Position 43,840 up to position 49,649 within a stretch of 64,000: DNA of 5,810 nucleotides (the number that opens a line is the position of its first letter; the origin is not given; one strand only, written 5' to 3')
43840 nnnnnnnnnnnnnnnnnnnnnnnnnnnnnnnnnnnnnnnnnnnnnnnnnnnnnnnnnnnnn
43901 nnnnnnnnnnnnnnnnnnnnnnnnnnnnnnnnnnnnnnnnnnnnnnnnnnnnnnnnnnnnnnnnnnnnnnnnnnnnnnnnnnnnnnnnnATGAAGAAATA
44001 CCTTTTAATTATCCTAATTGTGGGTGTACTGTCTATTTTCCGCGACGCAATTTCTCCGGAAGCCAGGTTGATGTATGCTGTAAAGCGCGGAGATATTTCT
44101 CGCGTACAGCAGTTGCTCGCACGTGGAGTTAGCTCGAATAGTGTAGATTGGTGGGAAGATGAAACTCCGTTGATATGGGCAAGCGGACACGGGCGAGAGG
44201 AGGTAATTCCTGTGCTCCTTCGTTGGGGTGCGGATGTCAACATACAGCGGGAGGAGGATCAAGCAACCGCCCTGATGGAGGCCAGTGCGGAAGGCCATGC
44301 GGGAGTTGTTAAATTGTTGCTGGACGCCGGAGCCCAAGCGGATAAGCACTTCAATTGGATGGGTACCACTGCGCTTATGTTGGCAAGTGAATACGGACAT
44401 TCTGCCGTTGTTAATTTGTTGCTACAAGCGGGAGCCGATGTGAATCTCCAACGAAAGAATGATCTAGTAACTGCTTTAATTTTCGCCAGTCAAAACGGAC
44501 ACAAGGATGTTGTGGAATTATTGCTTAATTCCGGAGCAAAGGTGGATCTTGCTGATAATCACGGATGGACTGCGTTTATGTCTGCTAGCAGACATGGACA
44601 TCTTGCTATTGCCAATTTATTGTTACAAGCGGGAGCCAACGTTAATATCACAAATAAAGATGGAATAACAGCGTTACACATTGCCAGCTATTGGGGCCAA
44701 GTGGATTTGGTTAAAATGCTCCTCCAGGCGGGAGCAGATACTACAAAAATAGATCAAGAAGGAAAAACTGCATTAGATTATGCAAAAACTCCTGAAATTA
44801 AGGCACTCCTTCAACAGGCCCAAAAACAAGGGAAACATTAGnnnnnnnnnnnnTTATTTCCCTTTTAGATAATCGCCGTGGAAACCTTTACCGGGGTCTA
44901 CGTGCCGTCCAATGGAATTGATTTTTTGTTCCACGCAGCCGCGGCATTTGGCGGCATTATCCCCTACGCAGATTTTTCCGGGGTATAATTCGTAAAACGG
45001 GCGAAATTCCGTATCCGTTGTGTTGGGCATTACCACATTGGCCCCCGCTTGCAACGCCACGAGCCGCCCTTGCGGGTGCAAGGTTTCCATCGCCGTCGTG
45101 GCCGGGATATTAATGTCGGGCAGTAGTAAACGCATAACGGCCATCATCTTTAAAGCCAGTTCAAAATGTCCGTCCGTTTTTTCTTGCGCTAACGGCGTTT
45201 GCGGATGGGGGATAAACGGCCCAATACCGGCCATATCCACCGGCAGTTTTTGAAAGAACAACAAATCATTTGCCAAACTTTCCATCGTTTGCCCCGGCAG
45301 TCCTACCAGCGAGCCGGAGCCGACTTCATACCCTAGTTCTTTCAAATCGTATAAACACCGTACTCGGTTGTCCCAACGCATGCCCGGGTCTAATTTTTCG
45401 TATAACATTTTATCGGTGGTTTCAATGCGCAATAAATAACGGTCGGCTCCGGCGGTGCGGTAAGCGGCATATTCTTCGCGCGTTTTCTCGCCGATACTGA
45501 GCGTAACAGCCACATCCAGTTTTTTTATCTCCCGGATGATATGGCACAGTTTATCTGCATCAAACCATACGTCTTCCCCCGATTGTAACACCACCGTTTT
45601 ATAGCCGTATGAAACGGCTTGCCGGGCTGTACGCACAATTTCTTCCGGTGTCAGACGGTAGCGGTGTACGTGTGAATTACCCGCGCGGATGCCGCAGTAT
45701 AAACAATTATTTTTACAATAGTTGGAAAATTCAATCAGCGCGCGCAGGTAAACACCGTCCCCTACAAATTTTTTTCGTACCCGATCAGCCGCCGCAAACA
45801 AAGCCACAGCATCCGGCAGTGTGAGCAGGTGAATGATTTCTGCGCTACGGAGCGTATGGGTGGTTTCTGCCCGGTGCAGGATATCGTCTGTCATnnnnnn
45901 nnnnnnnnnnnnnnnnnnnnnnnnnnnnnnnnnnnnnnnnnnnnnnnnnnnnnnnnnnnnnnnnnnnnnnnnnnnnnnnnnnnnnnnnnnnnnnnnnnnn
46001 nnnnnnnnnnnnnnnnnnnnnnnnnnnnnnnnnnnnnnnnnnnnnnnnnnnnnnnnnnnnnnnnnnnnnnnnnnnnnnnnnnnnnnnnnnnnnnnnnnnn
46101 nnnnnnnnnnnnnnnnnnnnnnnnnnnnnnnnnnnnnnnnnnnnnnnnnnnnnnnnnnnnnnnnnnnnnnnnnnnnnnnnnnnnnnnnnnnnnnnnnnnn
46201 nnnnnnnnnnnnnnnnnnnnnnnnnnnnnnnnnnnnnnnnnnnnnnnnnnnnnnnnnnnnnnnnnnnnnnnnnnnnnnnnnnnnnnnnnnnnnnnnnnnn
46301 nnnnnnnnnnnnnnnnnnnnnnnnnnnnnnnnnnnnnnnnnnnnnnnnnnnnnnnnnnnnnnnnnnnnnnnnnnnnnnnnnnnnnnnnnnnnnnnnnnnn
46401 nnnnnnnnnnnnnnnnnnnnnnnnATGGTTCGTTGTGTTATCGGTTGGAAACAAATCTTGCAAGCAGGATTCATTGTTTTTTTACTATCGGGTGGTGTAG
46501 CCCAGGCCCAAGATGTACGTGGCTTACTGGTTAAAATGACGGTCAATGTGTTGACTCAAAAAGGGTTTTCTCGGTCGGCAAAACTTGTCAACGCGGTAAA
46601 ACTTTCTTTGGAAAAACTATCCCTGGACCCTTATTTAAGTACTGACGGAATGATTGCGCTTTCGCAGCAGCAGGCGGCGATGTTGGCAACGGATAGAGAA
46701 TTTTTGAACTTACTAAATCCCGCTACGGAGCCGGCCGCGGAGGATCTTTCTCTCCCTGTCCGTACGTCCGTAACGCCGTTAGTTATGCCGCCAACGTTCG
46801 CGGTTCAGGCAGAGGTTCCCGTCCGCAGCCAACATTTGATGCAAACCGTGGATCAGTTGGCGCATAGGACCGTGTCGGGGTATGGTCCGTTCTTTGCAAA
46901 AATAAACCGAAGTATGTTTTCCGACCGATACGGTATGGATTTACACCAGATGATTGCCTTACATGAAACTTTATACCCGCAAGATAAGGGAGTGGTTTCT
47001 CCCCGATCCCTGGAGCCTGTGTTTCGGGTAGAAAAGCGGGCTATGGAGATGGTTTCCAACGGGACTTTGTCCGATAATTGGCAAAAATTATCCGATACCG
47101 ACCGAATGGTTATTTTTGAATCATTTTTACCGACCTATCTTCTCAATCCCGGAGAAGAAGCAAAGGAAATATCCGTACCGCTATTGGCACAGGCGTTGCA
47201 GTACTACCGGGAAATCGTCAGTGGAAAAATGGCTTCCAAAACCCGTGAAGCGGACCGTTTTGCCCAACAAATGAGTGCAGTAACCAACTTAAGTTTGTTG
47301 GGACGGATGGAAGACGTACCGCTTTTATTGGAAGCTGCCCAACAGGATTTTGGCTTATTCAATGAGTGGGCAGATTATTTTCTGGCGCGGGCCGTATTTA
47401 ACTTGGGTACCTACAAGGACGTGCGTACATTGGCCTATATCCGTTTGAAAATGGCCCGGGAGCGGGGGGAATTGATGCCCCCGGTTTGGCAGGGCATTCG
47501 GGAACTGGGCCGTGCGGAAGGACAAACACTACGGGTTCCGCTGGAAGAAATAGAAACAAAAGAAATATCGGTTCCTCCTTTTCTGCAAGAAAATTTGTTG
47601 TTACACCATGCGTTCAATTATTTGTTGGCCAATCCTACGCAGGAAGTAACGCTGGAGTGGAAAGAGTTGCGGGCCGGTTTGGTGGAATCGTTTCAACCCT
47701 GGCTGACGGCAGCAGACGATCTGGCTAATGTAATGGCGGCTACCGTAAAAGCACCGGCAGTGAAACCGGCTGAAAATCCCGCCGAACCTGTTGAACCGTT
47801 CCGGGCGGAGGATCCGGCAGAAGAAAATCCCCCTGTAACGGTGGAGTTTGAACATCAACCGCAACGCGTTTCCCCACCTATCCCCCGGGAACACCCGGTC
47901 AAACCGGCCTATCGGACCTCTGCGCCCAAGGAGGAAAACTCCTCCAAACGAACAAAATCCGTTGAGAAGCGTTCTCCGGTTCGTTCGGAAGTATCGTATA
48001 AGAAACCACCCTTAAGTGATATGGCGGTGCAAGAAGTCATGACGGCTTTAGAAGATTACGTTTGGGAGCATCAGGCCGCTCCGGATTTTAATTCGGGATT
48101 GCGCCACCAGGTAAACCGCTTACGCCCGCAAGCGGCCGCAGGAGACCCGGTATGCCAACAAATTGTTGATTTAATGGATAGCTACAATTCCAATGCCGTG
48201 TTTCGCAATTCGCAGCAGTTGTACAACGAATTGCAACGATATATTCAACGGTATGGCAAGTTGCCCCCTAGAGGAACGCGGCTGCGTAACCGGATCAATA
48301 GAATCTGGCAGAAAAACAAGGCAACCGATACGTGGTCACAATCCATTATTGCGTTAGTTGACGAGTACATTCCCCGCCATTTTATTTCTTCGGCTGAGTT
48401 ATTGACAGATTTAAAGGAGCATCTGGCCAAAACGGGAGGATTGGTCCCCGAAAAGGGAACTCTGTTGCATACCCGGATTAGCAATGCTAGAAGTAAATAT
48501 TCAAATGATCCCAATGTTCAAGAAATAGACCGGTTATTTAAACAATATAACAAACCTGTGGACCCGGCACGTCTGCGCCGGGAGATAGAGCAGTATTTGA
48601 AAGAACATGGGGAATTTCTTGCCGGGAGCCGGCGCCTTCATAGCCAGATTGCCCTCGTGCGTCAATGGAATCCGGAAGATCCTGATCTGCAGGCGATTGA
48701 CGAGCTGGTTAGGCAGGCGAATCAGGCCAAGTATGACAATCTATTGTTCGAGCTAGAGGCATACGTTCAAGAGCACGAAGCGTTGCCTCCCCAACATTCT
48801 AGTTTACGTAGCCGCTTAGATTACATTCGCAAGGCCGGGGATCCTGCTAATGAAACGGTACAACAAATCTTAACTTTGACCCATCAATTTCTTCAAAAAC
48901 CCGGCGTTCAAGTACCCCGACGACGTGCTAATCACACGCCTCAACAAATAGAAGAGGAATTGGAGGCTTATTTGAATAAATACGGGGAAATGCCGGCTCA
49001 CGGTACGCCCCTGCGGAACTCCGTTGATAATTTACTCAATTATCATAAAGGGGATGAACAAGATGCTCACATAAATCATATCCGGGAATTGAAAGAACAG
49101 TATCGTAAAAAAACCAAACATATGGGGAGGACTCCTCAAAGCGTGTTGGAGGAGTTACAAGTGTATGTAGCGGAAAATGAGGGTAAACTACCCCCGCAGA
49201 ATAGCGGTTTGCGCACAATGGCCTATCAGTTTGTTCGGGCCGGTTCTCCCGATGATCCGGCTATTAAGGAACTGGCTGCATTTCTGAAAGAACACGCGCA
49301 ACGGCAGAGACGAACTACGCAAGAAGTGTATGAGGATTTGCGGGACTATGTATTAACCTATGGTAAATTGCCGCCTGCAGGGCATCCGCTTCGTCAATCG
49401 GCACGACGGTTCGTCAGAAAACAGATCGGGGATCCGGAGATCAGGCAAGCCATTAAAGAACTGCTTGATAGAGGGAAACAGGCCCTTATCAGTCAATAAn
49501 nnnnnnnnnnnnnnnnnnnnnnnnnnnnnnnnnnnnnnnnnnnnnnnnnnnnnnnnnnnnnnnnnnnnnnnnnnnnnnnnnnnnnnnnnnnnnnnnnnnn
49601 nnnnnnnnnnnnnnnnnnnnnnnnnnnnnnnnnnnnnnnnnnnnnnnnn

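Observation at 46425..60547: Three exported proteins built from tandem HA-like repeats, two with basic NLS/AT-hook-like tails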

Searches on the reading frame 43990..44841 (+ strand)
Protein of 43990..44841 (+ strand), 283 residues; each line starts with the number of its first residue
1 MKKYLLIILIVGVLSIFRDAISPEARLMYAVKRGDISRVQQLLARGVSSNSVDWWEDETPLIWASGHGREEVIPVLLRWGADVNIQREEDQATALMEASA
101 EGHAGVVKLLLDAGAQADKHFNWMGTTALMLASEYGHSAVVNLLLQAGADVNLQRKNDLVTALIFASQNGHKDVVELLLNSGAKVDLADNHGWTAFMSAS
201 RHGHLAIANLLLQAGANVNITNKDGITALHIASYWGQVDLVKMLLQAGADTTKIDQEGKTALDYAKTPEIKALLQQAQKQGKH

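Call 4: search_protein_families(library=pfam, proteins=[window:43990-44841:+], max_evalue=0.1)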
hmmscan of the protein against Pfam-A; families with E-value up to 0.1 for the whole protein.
window:43990-44841:+ (283 aa): 9 families
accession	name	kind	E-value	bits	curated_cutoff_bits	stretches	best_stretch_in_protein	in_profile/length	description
PF00023.36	Ank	-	6.1e-53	174.2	21.1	6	191-223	1-33/33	Ankyrin repeat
PF12796.13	Ank_2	-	1.4e-51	173.4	27.3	4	160-222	30-90/90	Ankyrin repeats (3 copies)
PF13637.12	Ank_4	-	7.9e-36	121.7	22.7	6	202-245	7-50/50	Ankyrin repeats (many copies)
PF13606.12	Ank_3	-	1.1e-34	114.4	22.3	4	191-220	1-30/30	Ankyrin repeat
PF13857.12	Ank_5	-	7.3e-32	109.5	27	5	211-265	1-56/56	Ankyrin repeats (many copies)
PF24521.3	Ank_KRIT1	-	1.6e-15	57.5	80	3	25-113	20-107/149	KRIT1 ankyrin-repeats domain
PF23745.1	ANK_LRRK2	-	1.1e-11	45.2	27.5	2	129-184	35-89/130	LRRK2 ANK repeat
PF19902.4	DUF6375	-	0.014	16.4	27.5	0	149-194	83-126/132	Family of unknown function (DUF6375)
PF03769.21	Attacin_C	-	0.028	15.1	28.8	1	145-230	7-91/120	Attacin, C-terminal region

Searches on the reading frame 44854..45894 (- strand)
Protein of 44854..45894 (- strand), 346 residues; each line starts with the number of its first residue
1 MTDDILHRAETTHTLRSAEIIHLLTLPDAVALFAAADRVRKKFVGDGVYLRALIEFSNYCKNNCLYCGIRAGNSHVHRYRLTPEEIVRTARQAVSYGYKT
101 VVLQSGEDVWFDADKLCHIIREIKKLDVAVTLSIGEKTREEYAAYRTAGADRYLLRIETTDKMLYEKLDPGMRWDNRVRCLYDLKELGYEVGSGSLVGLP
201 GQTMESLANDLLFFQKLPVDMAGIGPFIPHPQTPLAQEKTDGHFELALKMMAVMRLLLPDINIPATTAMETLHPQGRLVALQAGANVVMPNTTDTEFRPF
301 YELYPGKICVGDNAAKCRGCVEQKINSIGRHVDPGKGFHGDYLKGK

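Call 4: search_protein_families(library=pfam, proteins=[window:44854-45894:-], max_evalue=0.1)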
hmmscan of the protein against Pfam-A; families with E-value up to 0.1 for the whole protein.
window:44854-45894:- (346 aa): 3 families
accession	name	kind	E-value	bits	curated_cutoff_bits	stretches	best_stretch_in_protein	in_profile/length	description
PF04055.27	Radical_SAM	-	1.1e-22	81.4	29.5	1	54-211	1-163/166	Radical SAM superfamily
PF06968.18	BATS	-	0.00016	22.3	22.2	1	228-290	6-63/88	Biotin and Thiamin Synthesis associated domain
PF13353.11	Fer4_12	-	0.039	14.7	22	0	54-127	9-81/137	4Fe-4S single cluster domain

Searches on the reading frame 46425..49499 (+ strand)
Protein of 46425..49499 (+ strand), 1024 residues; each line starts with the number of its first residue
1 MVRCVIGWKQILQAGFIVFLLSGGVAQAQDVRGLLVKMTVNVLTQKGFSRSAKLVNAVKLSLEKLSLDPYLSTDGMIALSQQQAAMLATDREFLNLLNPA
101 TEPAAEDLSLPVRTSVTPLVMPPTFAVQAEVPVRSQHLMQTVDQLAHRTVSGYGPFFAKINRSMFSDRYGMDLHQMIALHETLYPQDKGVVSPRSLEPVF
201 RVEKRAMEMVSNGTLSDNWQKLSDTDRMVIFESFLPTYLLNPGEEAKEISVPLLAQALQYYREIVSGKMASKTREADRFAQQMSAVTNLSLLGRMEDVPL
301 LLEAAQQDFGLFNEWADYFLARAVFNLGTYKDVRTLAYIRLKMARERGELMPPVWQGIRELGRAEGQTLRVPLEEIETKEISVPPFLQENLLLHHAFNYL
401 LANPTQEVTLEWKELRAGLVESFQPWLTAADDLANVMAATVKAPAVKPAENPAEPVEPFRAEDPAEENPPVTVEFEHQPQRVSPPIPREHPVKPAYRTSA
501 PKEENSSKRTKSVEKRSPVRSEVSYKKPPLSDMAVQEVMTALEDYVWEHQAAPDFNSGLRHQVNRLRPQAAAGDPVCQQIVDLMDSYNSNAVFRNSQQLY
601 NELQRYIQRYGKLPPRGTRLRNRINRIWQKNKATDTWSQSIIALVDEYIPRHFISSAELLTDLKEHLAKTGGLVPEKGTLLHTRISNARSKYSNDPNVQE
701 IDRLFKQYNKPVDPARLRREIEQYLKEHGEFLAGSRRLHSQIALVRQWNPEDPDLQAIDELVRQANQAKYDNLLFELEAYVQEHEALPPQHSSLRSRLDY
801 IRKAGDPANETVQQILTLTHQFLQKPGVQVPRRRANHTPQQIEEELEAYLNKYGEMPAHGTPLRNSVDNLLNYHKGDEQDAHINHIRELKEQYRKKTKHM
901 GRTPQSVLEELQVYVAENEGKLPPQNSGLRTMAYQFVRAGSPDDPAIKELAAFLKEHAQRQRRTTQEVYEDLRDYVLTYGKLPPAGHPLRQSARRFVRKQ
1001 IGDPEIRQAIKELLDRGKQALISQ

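Call 3: search_protein_families(library=pfam, proteins=[window:46425-49499:+], max_evalue=1)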
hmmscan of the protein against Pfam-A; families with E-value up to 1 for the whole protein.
window:46425-49499:+ (1024 aa): 5 families
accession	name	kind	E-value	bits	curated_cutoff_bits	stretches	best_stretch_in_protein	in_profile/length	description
PF15136.11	UPF0449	-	0.00041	21.2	27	0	764-814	48-98/98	Uncharacterised protein family UPF0449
PF20275.3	CTD10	-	0.007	17.4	28.1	1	867-939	55-130/134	C-terminal domain 10 of the ABC-three component (ABC-3C) systems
PF11647.13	MLD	-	0.018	15.6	35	0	886-915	5-34/81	Membrane Localization Domain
PF00631.27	G-gamma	-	0.59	10.6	27.1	0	947-977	8-37/69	GGL domain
PF12998.12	ING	-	0.96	10.5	23.9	0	777-848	2-69/102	Inhibitor of growth proteins N-terminal histone-binding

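Call 20: find_homologous_proteins(query=window:46425-49499:+)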
Query window:46425-49499:+ (1024 aa): 2 proteins with E <= 0.001 among 8000 candidates.
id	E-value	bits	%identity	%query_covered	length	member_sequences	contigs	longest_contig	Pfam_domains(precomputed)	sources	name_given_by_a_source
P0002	0.0e+0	2300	100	100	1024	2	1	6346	-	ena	-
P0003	0.0e+0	1532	64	100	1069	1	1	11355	PF04286.18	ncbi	-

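Call 53: search_protein_families(library=ncbifam, proteins=[window:46425-49499:+], max_evalue=0.01)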
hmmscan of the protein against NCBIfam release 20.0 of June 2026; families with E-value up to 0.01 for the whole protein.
window:46425-49499:+ (1024 aa): 0 families

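Call 69: find_encoding_contigs(protein=P0003, flank=10000, max_places=4)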
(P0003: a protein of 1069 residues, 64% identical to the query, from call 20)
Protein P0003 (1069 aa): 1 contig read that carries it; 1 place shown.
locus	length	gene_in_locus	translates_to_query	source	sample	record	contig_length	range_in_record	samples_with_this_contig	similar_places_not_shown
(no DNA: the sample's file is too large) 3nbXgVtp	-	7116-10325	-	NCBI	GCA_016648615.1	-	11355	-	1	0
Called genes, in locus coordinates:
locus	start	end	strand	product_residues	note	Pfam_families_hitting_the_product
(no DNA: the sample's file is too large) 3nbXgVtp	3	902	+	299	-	?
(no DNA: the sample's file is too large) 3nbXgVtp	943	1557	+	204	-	PF02660:G3P_acyltransf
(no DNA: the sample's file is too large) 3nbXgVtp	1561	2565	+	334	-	PF01210:NAD_Gly3P_dh_N, PF02558:ApbA (weak), PF02737:3HCDH_N (faint), PF03446:NAD_binding_2 (weak), PF07479:NAD_Gly3P_dh_C, PF20618:GPD_NAD_C_bact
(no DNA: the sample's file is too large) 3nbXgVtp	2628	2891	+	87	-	PF00216:Bac_DNA_binding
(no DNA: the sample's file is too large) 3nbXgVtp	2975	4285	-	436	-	PF03237:Terminase_6N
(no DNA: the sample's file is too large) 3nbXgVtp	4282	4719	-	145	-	PF16677:GP3_package (weak)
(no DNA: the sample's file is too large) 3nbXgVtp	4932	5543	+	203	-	-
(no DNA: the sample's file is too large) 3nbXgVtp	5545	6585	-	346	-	PF04055:Radical_SAM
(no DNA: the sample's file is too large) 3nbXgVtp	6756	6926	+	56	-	-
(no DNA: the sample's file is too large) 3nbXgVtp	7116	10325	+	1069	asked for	PF04286:DUF445 (faint)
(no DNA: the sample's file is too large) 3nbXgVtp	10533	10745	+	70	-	PF00312:Ribosomal_S15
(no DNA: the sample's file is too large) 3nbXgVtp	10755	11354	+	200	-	?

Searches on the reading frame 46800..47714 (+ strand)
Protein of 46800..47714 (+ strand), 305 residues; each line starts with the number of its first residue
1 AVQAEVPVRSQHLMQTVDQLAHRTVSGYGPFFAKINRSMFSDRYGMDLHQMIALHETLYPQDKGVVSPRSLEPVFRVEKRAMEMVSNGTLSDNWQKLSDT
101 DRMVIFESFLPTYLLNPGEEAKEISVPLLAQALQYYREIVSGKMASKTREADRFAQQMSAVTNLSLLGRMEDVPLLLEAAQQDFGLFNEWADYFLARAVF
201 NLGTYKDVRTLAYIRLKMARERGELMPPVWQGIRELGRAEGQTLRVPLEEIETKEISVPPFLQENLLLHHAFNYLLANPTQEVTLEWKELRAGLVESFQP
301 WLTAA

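Call 67: search_solved_structures(query=A9, max_evalue=10)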
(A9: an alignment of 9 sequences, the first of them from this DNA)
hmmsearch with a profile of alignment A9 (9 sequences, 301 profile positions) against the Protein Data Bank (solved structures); distinct sequences matched with E-value up to 10: 1.
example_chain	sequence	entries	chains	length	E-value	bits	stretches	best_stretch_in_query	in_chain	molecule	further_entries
7pzy_AE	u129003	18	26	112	0.8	11.9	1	197-252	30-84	Ribosomal 60S subunit protein L31B | 60S ribosomal protein L31-B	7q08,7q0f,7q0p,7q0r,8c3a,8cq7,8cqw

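Call 68: search_protein_families(library=pfam, alignment_id=A9, max_evalue=1)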
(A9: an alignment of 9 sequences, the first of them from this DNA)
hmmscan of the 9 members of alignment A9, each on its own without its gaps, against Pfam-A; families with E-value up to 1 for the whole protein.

A. member 1, seq(305 aa): 0 families

B. families by the number of members that match (of 9 scanned): 2 families
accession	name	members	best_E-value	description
PF18384.7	zf_CCCH_5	1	0.0043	Unkempt Zinc finger domain 1 (Znf1)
PF07676.18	PD40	1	0.092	WD40-like Beta Propeller Repeat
